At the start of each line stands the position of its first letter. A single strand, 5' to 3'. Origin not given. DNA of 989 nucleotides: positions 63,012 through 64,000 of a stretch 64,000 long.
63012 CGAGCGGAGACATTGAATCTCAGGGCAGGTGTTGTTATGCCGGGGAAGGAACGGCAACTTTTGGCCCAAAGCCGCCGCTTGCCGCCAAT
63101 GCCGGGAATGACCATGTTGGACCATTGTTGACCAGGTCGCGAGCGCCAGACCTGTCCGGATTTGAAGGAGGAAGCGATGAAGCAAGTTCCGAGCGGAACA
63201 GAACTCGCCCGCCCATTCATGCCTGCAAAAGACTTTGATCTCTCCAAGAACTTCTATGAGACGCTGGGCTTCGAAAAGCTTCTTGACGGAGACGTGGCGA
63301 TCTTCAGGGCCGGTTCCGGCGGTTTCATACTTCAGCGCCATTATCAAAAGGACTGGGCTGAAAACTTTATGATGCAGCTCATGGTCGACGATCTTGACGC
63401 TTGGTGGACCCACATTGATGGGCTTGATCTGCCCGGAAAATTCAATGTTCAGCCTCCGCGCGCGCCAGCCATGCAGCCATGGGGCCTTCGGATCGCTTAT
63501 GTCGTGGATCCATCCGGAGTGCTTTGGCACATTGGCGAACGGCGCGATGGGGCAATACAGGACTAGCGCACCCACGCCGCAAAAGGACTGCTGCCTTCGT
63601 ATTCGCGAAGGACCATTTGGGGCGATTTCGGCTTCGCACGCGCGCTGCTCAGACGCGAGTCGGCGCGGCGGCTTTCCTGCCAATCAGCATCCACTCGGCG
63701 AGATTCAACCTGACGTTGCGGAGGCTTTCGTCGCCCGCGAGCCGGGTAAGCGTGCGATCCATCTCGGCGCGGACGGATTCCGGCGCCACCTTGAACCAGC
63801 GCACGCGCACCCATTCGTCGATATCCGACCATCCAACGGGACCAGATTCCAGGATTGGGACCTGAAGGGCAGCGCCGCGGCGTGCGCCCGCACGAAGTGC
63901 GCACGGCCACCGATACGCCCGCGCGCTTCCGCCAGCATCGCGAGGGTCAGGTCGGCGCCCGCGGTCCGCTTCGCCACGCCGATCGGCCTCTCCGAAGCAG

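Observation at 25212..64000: About 40 single-base frameshifts concentrated in 16.8-64 kb, including essential genes; distribution argues for uneven assembly polishing rather than genome decay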

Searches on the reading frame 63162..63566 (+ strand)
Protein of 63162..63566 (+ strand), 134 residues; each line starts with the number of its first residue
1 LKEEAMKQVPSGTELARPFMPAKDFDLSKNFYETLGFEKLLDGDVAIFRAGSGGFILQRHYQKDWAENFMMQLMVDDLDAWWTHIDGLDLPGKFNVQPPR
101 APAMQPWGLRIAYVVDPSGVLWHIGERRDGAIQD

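Call 41: search_protein_families(library=pfam, proteins=[window:63162-63566:+], max_evalue=0.01)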
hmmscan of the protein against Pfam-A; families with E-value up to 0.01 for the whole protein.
window:63162-63566:+ (134 aa): 2 families
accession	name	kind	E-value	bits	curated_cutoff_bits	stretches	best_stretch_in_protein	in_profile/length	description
PF12681.13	Glyoxalase_2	-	9.9e-05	22.7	30.1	1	18-126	4-115/118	Glyoxalase-like domain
PF00903.31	Glyoxalase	-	0.00015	22.5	20.6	1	20-124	7-121/121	Glyoxalase/Bleomycin resistance protein/Dioxygenase superfamily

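Call 48: find_encoding_contigs(protein=window:63177-63563:+, flank=10000, max_places=10)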
Protein seq(129 aa) (129 aa): 2 contigs read that carry it; 2 places shown.
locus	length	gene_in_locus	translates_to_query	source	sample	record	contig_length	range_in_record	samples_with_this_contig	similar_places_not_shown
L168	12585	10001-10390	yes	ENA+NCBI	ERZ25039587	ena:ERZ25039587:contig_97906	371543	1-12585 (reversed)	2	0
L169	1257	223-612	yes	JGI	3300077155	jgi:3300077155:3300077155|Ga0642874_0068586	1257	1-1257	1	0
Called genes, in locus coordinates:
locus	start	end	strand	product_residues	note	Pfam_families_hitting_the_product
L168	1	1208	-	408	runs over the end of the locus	PF02441:Flavoprotein, PF04127:DFP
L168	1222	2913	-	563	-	PF02776:TPP_enzyme_N, PF00205:TPP_enzyme_M, PF02775:TPP_enzyme_C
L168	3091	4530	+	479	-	PF01103:Omp85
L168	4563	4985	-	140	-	PF05721:PhyH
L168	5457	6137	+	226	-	PF13649:Methyltransf_25 (faint), PF01596:Methyltransf_3, PF13578:Methyltransf_24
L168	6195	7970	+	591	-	PF18158:AidB_N, PF02770:Acyl-CoA_dh_M, PF00441:Acyl-CoA_dh_1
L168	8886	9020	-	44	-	-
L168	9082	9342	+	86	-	-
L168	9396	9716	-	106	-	PF01402:RHH_1 (weak), PF27535:RelB3_C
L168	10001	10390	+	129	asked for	-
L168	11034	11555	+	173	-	PF04255:DUF433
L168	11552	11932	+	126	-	PF18480:DUF5615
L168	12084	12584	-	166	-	?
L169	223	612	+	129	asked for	-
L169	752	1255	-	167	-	?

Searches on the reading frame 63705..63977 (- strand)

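Call 36: search_protein_families(library=pfam, proteins=[window:63705-63977:-], max_evalue=0.01)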
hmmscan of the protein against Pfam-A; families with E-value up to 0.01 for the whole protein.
window:63705-63977:- (90 aa): 1 family
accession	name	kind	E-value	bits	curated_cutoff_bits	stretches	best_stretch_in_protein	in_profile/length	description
PF13649.12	Methyltransf_25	-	0.0026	18.8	27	1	4-46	23-68/97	Methyltransferase domain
